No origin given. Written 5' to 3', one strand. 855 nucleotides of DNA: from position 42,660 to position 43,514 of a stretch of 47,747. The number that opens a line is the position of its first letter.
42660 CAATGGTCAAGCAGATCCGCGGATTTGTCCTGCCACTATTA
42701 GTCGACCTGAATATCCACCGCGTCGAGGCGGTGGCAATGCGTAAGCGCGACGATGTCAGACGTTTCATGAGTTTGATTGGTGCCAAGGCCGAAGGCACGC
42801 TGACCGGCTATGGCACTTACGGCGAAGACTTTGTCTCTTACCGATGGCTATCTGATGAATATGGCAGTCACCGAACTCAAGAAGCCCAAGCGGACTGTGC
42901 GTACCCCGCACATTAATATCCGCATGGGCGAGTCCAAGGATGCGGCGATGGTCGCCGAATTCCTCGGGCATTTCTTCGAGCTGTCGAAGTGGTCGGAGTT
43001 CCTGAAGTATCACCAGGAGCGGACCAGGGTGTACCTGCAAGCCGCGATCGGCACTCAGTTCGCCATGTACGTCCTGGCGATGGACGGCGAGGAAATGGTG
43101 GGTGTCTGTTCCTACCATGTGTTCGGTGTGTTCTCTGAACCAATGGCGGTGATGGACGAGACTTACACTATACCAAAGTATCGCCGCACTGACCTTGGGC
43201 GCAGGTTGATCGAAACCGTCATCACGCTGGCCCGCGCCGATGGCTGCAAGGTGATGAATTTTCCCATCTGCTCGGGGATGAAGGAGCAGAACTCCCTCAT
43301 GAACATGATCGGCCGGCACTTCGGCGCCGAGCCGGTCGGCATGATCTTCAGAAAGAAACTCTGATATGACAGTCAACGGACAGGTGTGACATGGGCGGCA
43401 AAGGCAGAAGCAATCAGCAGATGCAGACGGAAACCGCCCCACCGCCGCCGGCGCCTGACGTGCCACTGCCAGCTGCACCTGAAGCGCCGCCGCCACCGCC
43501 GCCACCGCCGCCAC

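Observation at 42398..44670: Hypothesis: a GNAT-fold gene pair plus Gly2-initiated small virion proteins form a phage N-terminal acylation system for ejection proteins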

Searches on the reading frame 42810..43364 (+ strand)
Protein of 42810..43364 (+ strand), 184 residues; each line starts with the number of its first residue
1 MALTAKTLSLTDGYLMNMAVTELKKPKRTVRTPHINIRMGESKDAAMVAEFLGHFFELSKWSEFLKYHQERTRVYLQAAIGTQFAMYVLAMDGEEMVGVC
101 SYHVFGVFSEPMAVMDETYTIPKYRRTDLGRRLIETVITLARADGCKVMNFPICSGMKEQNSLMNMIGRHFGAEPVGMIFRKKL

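Call 4: search_protein_families(library=pfam, proteins=[window:42810-43364:+], max_evalue=0.1)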
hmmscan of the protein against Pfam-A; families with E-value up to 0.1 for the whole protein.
window:42810-43364:+ (184 aa): 5 families
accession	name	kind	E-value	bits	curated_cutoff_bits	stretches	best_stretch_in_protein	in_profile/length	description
PF00583.31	Acetyltransf_1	-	2.9e-09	37.6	20.7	1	63-149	11-96/116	Acetyltransferase (GNAT) family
PF14542.12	Acetyltransf_CG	-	1.1e-05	26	30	1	87-156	2-66/80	GCN5-related N-acetyl-transferase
PF13508.13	Acetyltransf_7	-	0.00011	22.9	27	1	87-149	5-65/84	Acetyltransferase (GNAT) domain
PF13673.13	Acetyltransf_10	-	0.0059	17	23.6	1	61-147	13-86/128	Acetyltransferase (GNAT) domain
PF01853.24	MOZ_SAS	-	0.061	13.4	32.2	1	83-145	48-110/180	MOZ/SAS family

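Call 5: search_protein_families(library=phrogs, proteins=[window:42810-43364:+], max_evalue=0.1)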
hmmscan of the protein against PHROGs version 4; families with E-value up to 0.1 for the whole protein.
window:42810-43364:+ (184 aa): 5 families
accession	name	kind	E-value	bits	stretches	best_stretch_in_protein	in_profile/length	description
phrog_1249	-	other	1.6e-10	42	1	34-164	7-141/180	acetyltransferase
phrog_3810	-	other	9.4e-05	23.4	1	87-150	61-123/155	acetyltransferase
phrog_3986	-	unknown function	0.031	15.3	1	117-152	87-122/148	-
phrog_4054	-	unknown function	0.045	15.1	0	56-76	13-33/71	-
phrog_11841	-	other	0.054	13.2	1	29-150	3-126/502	acetyltransferase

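Call 10: find_related_loci(query=window:42855-43364:+, collection=viral_contigs, flank=6000)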
Query window:42855-43364:+ (169 aa) in viral_contigs; peptide patterns used: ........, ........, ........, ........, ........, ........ (x = any residue, [..] = any of these).
21 stretches matched a pattern; 18 encode a relative of the query (tblastn E <= 1e-3); 18 distinct loci.
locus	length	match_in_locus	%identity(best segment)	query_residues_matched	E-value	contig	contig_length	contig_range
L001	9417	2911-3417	99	1-169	6e-116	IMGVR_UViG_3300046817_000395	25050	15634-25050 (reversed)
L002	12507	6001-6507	99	1-169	6e-116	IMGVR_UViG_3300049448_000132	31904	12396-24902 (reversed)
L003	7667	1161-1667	99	1-169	6e-116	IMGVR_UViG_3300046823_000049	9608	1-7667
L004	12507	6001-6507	91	1-169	1e-107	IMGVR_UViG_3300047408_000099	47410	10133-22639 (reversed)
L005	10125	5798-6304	80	1-169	4e-89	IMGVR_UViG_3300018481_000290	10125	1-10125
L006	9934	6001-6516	72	1-169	3e-88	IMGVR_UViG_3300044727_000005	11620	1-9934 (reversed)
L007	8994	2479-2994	72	1-169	6e-88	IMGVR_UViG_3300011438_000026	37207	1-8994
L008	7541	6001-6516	71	1-169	7e-88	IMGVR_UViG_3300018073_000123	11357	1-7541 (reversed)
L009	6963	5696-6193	72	1-166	2e-85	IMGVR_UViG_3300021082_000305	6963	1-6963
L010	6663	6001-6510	71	1-169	7e-85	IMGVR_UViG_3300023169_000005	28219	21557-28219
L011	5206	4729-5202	70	1-158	2e-78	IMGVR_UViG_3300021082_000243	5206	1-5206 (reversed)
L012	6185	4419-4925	65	1-169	6e-77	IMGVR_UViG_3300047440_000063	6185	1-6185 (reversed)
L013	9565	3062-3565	66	1-169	8e-77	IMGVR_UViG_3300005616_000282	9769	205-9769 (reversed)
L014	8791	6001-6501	59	1-169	6e-71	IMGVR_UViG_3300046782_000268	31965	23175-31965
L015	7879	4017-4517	59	1-169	6e-71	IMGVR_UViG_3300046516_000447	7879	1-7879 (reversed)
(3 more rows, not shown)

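Call 30: search_dna_similar(query=window:42855-43364:+, collection=phages, mode=protein, max_evalue=0.001, max_rows=30)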
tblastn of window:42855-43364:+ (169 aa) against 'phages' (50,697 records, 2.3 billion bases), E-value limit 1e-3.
No match.

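Call 55: search_protein_families(library=ncbifam, proteins=[window:42855-43364:+], max_evalue=0.1)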
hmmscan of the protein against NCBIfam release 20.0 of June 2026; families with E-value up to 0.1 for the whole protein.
window:42855-43364:+ (169 aa): 15 families
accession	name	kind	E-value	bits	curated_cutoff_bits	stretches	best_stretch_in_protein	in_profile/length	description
NF043067.1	AAC_6p_group_E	equivalog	0.00052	19.9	140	1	69-133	37-106/140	aminoglycoside 6'-N-acetyltransferase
NF000021.4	AAC_6p_Serra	exception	0.0027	17.5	310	1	86-133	64-111/146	aminoglycoside 6'-N-acetyltransferase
TIGR01575.1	rimI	equivalog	0.0033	17.6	86.4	1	54-134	16-92/132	ribosomal protein S18-alanine N-acetyltransferase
NF041716.1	HxA_phane_GNAT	equivalog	0.0072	16.2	250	1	20-136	2-122/152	cyclophane-containing RiPP N-acetyltransferase HaaN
NF000138.1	AAC_6p_Iz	exception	0.0073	16.5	320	1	64-134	44-116/153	aminoglycoside N-acetyltransferase AAC(6')-Iz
NF033374.6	AAC_6p_Id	exception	0.0078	16.3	320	1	84-135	63-114/149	aminoglycoside N-acetyltransferase AAC(6')-Id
NF000224.3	AAC_6p_Acine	exception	0.0083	16.2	225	1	87-132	65-110/146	AAC(6')-Ighjkrstuvwx family aminoglycoside N-acetyltransferase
NF005840.0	PRK07757.1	equivalog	0.0084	16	154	1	67-131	39-100/153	N-acetyltransferase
NF033075.0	AAC_6p_Steno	equivalog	0.012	15.7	290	1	84-133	62-111/148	aminoglycoside 6'-N-acetyltransferase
NF000482.1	AAC_3_XI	exception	0.02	14.7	300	1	21-127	6-105/148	aminoglycoside N-acetyltransferase AAC(3)-XI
NF000140.3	AAC_6p_Salmo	exception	0.023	15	270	1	87-135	65-113/145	cryptic aminoglycoside N-acetyltransferase AAC(6')-Iy/Iaa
NF000497.1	AAC_6p_Iak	exception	0.03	14.3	325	1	82-134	64-116/153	aminoglycoside N-acetyltransferase AAC(6')-Iak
TIGR03827.1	GNAT_ablB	equivalog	0.067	12.6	205.1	1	57-133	146-219/266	putative beta-lysine N-acetyltransferase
NF000158.2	AAC_6p_Il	exception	0.093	12.7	270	1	56-133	37-118/152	aminoglycoside N-acetyltransferase AAC(6')-Il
NF033076.0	AAC_6p_Yersi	exception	0.098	13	290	0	87-134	62-109/140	aminoglycoside 6'-N-acetyltransferase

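Call 56: search_solved_structures(query=window:42855-43364:+, max_evalue=1)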
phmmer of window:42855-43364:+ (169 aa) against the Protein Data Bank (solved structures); distinct sequences matched with E-value up to 1: 12.
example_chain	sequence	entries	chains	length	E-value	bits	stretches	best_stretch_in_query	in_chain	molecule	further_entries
2bei_A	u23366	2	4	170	0.014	18.4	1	81-153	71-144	Diamine acetyltransferase 2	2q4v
8a9n_A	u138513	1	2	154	0.019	18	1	55-153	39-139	Acetyltransferase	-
8a9o_A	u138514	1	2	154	0.024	17.7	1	55-151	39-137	DpA polyamine acetyltransferase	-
8yv7_A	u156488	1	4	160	0.027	17.6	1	50-143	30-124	Thialysine N-epsilon-acetyltransferase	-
4e8o_A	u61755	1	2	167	0.06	16.4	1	46-133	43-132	Aac(6')-Ih protein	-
2q7b_A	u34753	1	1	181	0.12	15.5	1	71-129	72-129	Acetyltransferase, GNAT family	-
2bl1_A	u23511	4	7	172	0.26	14.3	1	71-156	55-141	PUTATIVE PHOSPHINOTHRICIN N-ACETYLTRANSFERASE PA4866 | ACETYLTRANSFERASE PA4866 FROM P. AERUGINOSA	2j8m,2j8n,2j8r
9mgt_A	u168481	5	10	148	0.33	14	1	22-127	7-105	Aminoglycoside N-acetyltransferase AAC(3)-XI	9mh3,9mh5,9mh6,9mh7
1yvo_A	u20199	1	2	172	0.36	13.9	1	75-156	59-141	conserved hypothetical protein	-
3lod_A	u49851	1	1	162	0.37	13.9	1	32-135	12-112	Putative acyl-CoA N-acyltransferase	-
1s3z_A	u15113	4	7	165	0.49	13.5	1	86-161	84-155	aminoglycoside 6'-N-acetyltransferase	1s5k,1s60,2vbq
2r1i_A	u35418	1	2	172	0.67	13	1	69-136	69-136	GCN5-related N-acetyltransferase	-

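Call 66: find_homologous_proteins(query=window:42855-43364:+, max_evalue=0.001)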
Query window:42855-43364:+ (169 aa): 75 proteins with E <= 0.001 among 88 candidates.
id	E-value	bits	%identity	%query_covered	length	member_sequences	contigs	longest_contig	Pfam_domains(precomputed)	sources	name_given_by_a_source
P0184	5.1e-98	343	87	100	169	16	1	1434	PF14542.13,PF00583.32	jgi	jgi:GNAT superfamily N-acetyltransferase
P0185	1.4e-96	339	86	100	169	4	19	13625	PF14542.13,PF00583.32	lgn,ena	-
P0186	4.1e-96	337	86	100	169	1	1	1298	PF14542.13,PF00583.32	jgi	jgi:GNAT superfamily N-acetyltransferase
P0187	2.6e-90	318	80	100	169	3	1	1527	PF13508.14,PF14542.13,PF00583.32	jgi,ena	-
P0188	6.7e-89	314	81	100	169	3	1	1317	PF00583.32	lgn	-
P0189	2.0e-87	309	79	100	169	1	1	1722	PF14542.13,PF00583.32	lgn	-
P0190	1.1e-86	307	79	100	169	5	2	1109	PF14542.13,PF00583.32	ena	-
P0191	2.3e-86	306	78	100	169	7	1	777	PF00583.32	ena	-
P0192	1.3e-85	303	78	100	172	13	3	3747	PF00583.32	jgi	jgi:GNAT superfamily N-acetyltransferase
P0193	5.5e-83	295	75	100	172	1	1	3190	-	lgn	-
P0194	1.4e-79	283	72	100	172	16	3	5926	PF14542.13,PF00583.32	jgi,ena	jgi:GNAT superfamily N-acetyltransferase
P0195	2.1e-78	280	74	98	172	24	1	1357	PF00583.32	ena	-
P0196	2.8e-78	279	72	98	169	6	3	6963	PF14542.13,PF00583.32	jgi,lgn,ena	-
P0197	1.8e-77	277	71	100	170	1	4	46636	PF00583.32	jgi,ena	-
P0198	3.9e-77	275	73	98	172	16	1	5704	PF00583.32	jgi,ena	-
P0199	4.9e-77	275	73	100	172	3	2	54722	PF00583.32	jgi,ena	-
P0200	6.7e-77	275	73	100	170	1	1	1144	PF00583.32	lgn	-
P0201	6.1e-75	268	69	100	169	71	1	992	PF14542.13,PF00583.32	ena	-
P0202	6.5e-75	268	69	100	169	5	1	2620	PF00583.32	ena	-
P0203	4.5e-72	259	78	85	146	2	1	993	PF14542.13,PF00583.32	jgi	jgi:GNAT superfamily N-acetyltransferase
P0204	1.1e-70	255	65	100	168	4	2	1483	PF14542.13,PF00583.32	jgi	jgi:GNAT superfamily N-acetyltransferase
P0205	3.1e-70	253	67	100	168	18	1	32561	PF14542.13,PF00583.32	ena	-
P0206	3.5e-69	250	66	100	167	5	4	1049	PF00583.32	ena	-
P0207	4.7e-68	246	75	86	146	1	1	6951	PF14542.13,PF00583.32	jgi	jgi:GNAT superfamily N-acetyltransferase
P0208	3.2e-67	243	63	100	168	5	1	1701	PF14542.13,PF00583.32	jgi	jgi:GNAT superfamily N-acetyltransferase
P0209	1.7e-66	241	62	100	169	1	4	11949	PF00583.32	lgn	-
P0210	3.7e-66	240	69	88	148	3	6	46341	PF14542.13,PF00583.32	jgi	jgi:GNAT superfamily N-acetyltransferase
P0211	4.7e-66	239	62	100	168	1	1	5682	PF00583.32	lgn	-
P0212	1.2e-65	238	63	93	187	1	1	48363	PF00583.32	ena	-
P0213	5.9e-65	236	62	100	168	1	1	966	PF00583.32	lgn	-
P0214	1.3e-63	232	62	100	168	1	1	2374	PF00583.32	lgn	-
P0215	3.3e-63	230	63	93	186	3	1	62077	PF13420.14,PF00583.32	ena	-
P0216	9.2e-63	229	65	88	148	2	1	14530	PF13420.14,PF00583.32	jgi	jgi:GNAT superfamily N-acetyltransferase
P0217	1.1e-61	225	59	100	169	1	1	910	PF00583.32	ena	-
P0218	1.2e-61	225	59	100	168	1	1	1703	PF00583.32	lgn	-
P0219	1.8e-61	225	61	100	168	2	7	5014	PF00583.32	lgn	-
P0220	3.5e-61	224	66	88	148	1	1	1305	PF00583.32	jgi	jgi:GNAT superfamily N-acetyltransferase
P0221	7.0e-61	223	66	86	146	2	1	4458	PF00583.32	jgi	jgi:GNAT superfamily N-acetyltransferase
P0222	9.0e-61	222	59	100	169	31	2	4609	PF00583.32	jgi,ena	-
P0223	1.2e-60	222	61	96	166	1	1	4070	PF00583.32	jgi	jgi:GNAT superfamily N-acetyltransferase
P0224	1.3e-60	222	58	100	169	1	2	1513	PF00583.32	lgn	-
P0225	1.7e-60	221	60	100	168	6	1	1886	PF00583.32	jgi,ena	-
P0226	2.0e-60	221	59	100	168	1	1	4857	PF00583.32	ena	-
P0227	4.0e-60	220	58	100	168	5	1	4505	PF00583.32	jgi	jgi:GNAT superfamily N-acetyltransferase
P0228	5.3e-60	220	59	100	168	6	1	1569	PF13508.14,PF00583.32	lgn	-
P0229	2.6e-59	218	57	100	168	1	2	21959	PF00583.32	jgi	jgi:GNAT superfamily N-acetyltransferase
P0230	2.3e-58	214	56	100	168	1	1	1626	PF00583.32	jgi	jgi:GNAT superfamily N-acetyltransferase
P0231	3.6e-58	214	56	100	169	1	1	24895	PF00583.32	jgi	jgi:GNAT superfamily N-acetyltransferase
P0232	8.5e-58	213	55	100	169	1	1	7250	PF00583.32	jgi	-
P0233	2.4e-57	211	54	100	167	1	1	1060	PF00583.32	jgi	jgi:GNAT superfamily N-acetyltransferase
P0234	1.2e-56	209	54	100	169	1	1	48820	PF13508.14,PF14542.13,PF00583.32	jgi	jgi:GNAT superfamily N-acetyltransferase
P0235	1.4e-56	209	54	100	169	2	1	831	PF00583.32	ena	-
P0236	1.6e-56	209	64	82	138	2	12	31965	PF00583.32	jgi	jgi:GNAT superfamily N-acetyltransferase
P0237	3.0e-56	208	54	100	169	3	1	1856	PF00583.32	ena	-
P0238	3.3e-56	207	57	93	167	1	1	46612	PF00583.32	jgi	jgi:GNAT superfamily N-acetyltransferase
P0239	9.8e-56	206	57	100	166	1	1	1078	PF13420.14,PF00583.32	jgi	jgi:GNAT superfamily N-acetyltransferase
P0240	1.2e-54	202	54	100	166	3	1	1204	PF00583.32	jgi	jgi:GNAT superfamily N-acetyltransferase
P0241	4.3e-54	201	55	100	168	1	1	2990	PF00583.32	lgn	-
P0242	9.9e-53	196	57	89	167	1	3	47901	PF00583.32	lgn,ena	-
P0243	2.2e-52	195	60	86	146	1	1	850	PF00583.32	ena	-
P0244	3.8e-52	194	76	68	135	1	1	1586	PF14542.13,PF00583.32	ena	-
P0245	4.8e-52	194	52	100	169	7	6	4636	PF00583.32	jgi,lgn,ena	-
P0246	8.7e-52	193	54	100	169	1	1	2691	PF00583.32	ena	-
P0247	1.7e-51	192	51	100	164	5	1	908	PF00583.32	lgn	-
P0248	1.4e-50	189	51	100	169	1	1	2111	PF00583.32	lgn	-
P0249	2.5e-50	188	84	59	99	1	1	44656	PF14542.13,PF00583.32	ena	-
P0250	5.1e-50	187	52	100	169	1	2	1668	PF00583.32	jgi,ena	jgi:hypothetical protein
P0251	3.3e-49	185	51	100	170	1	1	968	PF00583.32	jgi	jgi:GNAT superfamily N-acetyltransferase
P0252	1.2e-48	183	51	100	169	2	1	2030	PF00583.32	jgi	jgi:GNAT superfamily N-acetyltransferase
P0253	2.5e-46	175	53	88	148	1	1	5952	PF00583.32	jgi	jgi:GNAT superfamily N-acetyltransferase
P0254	2.4e-42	162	51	86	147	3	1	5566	PF00583.32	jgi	jgi:GNAT superfamily N-acetyltransferase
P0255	6.8e-40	154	58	71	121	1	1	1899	PF00583.32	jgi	jgi:GNAT superfamily N-acetyltransferase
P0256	4.0e-38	149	56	71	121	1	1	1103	PF00583.32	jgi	jgi:GNAT superfamily N-acetyltransferase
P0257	7.1e-25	106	75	40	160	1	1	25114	PF00583.32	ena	-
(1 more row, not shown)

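Call 74: predict_structure(alignment_id=A6)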
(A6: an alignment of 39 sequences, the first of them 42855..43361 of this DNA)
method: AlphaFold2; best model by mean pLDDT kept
length: 169 residues; sequences in the alignment: 39
mean_pLDDT: 89.9   pTM: 0.83
mean pLDDT of the five models: 89.9, 89.8, 88.9, 88.4, 88.2
residues with pLDDT >= 90: 128; 70-90: 27; 50-70: 3; < 50: 11
segments of 3 or more residues with pLDDT < 50: 1-11
pLDDT, mean of each block of 10 residues (from residue 1): 42 75 96 95 92 96 90 96 96 95 91 95 97 93 89 96 95
secondary structure, 60 per line:
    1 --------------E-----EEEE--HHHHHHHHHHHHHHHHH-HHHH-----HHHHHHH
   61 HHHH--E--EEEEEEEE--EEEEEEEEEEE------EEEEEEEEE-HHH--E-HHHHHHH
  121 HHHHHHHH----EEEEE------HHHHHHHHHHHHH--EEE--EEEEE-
elements in order: E21-24 H27-43 H45-48 H54-64 E70-77 E80-90 E97-105 H114-128 E133-137 H144-156 E159-161 E164-168

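Call 77: fold_search(model_id=the predicted structure, library=pdb)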
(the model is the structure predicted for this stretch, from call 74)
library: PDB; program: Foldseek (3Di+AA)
matches with E <= 10: 1352; with E <= 0.001: 647
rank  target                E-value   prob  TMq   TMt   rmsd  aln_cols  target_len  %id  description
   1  8a9n_A                2.8e-08  1.00  0.66  0.73   3.2       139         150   16  Structure of DpA polyamine acetyltransferase in complex with 1,3-DAP (released 2023-07-12)
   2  8a9o_A                2.8e-08  1.00  0.66  0.74   5.8       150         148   17  Structure of the polyamine acetyltransferase DpA (released 2023-07-12)
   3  8a9n_B                4.0e-08  1.00  0.66  0.74   2.9       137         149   17  Structure of DpA polyamine acetyltransferase in complex with 1,3-DAP (released 2023-07-12)
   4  8a9o_B                6.5e-08  1.00  0.66  0.74   2.9       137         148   17  Structure of the polyamine acetyltransferase DpA (released 2023-07-12)
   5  7kpu_D                7.8e-08  1.00  0.63  0.56   3.7       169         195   13  Crystal structure of human NatD (NAA40) bound to a bisubstrate analogue with a C-3 linker (released 2021-06-16)
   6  1tiq_B                9.4e-08  1.00  0.67  0.67   5.3       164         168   13  Crystal Structure of an Acetyltransferase (PaiA) in complex with CoA and DTT from Bacillus subtilis, Northeast Structu (released 2004-07-13)
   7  4u9w_A                9.4e-08  1.00  0.62  0.55   3.8       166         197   13  Crystal Structure of NatD bound to H4/H2A peptide and CoA (released 2015-01-28)
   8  1tiq_A                1.0e-07  1.00  0.64  0.63   5.7       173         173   14  Crystal Structure of an Acetyltransferase (PaiA) in complex with CoA and DTT from Bacillus subtilis, Northeast Structu (released 2004-07-13)
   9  2eui_A                1.1e-07  1.00  0.66  0.73   5.2       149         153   15  Crystal structure of a probable acetyltransferase (released 2005-12-06)
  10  4u9w_D                1.2e-07  1.00  0.63  0.56   3.7       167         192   13  Crystal Structure of NatD bound to H4/H2A peptide and CoA (released 2015-01-28)
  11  3fix_A                1.6e-07  1.00  0.61  0.62   5.3       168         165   14  Crystal structure of a putative n-acetyltransferase (ta0374) from thermoplasma acidophilum (released 2009-01-13)
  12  8osp_A                1.7e-07  1.00  0.67  0.65   5.3       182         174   16  GCN5-related N-Acetyltransferase from Lactobacillus curiae (released 2023-07-05)
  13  1bo4_B                1.7e-07  1.00  0.57  0.69   5.0       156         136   17  CRYSTAL STRUCTURE OF A GCN5-RELATED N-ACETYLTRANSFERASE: SERRATIA MARESCENS AMINOGLYCOSIDE 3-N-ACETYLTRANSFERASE (released 1998-10-07)
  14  9syr_Nd               1.8e-07  1.00  0.59  0.44   4.7       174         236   14  Human quaternary complex of a translating 80S ribosome, NAC, MetAP1 and NatD (released 2025-12-17)
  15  4u9w_C                2.6e-07  1.00  0.61  0.54   4.1       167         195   14  Crystal Structure of NatD bound to H4/H2A peptide and CoA (released 2015-01-28)
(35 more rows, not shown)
